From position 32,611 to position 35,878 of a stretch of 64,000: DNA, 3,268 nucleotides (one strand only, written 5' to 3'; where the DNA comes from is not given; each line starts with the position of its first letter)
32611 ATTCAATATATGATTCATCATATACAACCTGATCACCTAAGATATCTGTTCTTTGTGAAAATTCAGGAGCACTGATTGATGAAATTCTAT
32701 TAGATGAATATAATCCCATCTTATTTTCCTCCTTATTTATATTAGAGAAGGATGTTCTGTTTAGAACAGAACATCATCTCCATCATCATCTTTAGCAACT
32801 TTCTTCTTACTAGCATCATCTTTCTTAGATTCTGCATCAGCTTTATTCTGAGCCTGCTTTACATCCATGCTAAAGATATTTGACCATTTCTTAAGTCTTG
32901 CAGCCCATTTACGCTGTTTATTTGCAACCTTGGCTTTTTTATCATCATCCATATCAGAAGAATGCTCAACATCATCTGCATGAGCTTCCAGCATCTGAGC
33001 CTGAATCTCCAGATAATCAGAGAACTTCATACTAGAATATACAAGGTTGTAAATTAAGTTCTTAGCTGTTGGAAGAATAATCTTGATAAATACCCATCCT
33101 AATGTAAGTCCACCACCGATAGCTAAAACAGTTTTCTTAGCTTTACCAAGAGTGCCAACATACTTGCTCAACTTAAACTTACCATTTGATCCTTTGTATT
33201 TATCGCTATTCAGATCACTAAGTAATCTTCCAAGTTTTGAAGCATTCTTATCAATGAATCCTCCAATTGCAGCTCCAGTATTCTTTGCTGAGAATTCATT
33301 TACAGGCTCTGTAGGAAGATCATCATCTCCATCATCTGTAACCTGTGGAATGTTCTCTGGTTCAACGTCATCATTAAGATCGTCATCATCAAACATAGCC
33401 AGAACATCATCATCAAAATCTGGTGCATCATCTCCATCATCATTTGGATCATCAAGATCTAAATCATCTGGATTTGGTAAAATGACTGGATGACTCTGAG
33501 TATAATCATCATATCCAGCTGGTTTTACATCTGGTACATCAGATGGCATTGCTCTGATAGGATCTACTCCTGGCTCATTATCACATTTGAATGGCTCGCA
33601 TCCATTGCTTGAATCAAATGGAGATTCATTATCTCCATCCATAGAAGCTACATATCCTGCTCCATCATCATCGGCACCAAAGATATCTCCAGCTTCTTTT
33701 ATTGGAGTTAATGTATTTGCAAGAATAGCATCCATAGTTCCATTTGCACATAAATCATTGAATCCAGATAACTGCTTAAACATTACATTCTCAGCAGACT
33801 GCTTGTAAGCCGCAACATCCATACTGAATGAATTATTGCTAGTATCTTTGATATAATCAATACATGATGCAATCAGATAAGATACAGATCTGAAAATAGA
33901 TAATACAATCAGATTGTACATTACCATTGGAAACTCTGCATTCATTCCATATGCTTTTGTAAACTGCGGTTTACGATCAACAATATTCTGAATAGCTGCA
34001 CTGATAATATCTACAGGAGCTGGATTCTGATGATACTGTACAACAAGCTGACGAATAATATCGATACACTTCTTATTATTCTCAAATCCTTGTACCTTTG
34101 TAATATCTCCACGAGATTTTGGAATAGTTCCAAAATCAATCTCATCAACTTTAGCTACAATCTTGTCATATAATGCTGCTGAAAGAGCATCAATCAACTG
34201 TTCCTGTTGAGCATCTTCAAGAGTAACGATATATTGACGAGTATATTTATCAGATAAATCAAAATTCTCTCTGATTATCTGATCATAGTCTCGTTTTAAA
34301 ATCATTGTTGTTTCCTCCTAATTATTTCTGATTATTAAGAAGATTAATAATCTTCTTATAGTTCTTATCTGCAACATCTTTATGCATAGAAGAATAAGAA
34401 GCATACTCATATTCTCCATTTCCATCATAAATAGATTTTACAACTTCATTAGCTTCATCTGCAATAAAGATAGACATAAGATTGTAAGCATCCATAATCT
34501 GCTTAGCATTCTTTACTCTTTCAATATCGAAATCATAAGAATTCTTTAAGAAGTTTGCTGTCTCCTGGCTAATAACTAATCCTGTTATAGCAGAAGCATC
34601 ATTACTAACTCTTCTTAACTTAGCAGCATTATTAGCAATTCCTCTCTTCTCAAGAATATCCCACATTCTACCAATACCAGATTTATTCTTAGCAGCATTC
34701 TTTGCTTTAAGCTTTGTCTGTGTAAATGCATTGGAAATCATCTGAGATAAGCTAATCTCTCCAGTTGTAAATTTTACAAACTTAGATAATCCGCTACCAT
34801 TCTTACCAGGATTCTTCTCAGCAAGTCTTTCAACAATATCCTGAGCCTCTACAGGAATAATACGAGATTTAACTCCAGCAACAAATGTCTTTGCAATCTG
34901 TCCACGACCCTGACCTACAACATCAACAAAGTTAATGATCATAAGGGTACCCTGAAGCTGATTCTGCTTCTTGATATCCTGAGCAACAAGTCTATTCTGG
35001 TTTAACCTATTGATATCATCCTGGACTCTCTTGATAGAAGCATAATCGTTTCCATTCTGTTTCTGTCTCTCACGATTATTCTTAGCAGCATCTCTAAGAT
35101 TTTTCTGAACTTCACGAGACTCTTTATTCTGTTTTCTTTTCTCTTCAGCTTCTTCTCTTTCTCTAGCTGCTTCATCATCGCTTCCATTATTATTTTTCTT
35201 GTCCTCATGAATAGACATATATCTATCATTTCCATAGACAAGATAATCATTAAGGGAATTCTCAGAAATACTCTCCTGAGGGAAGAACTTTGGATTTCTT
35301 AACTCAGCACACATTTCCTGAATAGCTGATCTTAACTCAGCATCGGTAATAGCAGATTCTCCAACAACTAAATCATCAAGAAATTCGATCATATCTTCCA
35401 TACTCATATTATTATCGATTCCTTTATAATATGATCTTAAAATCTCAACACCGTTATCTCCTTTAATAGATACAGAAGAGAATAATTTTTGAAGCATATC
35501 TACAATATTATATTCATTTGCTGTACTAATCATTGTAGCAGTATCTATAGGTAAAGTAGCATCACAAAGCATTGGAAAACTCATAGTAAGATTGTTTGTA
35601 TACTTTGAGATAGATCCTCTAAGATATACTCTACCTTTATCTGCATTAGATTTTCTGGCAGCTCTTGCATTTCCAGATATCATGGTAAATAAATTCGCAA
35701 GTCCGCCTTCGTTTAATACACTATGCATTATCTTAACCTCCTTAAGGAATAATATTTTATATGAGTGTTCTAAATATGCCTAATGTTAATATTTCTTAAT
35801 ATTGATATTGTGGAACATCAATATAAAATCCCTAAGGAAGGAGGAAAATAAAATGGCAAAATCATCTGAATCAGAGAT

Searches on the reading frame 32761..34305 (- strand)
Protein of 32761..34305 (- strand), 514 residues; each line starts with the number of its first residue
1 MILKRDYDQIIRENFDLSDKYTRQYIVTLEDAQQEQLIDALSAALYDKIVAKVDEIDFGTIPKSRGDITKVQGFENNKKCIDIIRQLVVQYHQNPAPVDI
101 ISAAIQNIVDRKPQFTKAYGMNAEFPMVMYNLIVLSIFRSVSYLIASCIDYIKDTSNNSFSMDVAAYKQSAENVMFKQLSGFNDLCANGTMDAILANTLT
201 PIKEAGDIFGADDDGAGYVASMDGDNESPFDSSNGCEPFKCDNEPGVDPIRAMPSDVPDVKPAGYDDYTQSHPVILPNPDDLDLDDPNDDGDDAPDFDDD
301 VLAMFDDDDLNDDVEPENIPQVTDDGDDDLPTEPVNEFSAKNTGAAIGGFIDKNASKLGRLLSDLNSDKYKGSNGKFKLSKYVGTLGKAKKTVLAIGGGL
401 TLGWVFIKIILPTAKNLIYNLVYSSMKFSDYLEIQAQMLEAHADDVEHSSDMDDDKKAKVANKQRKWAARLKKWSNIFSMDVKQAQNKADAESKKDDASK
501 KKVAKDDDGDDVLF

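Call 11: search_protein_families(library=phrogs, proteins=[window:32761-34305:-], max_evalue=0.001)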
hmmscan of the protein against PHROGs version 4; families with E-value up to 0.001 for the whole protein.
window:32761-34305:- (514 aa): 1 family
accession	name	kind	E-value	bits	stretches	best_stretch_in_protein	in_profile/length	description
phrog_23545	-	head and packaging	2.3e-26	94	2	20-196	27-205/344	virion structural protein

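Call 114: search_protein_families(library=pfam, proteins=[window:32761-34305:-], max_evalue=0.1)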
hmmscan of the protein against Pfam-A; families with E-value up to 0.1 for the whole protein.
window:32761-34305:- (514 aa): 1 family
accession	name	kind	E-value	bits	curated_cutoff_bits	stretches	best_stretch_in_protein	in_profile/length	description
PF12322.14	T4_baseplate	-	0.07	13.2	24.5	0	96-163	97-160/219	T4 bacteriophage base plate protein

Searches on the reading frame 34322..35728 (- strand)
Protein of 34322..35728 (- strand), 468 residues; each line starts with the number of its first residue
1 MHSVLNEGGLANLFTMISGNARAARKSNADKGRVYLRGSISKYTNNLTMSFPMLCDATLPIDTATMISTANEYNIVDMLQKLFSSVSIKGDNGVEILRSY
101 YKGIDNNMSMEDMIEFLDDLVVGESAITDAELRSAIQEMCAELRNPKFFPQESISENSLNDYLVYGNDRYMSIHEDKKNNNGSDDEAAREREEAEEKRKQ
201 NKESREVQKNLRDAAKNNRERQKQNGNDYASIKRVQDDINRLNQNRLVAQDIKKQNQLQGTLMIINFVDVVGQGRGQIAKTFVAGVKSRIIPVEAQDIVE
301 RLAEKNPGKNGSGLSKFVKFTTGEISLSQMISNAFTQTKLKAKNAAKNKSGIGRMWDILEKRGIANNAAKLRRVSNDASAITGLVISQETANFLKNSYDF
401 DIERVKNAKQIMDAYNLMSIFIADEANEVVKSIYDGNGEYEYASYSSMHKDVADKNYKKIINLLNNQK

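Call 11: search_protein_families(library=phrogs, proteins=[window:34322-35728:-], max_evalue=0.001)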
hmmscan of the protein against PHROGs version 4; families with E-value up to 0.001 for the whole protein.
window:34322-35728:- (468 aa): 0 families

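Call 114: search_protein_families(library=pfam, proteins=[window:34322-35728:-], max_evalue=0.1)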
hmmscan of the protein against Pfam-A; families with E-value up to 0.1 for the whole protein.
window:34322-35728:- (468 aa): 4 families
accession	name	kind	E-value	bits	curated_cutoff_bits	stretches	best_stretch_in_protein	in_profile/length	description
PF08885.17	GSCFA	-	0.021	15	25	1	124-170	177-223/237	GSCFA family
PF14673.11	DUF4459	-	0.04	14.3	27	0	139-200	23-84/159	Domain of unknown function (DUF4459)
PF23564.1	EF-hand_FSTL1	-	0.042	14.5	27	0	88-128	28-68/120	Follistatin-related protein 1, EF-hand domain pair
PF13095.12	FTA2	-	0.074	13.2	30.2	0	192-263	135-208/214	Kinetochore Sim4 complex subunit FTA2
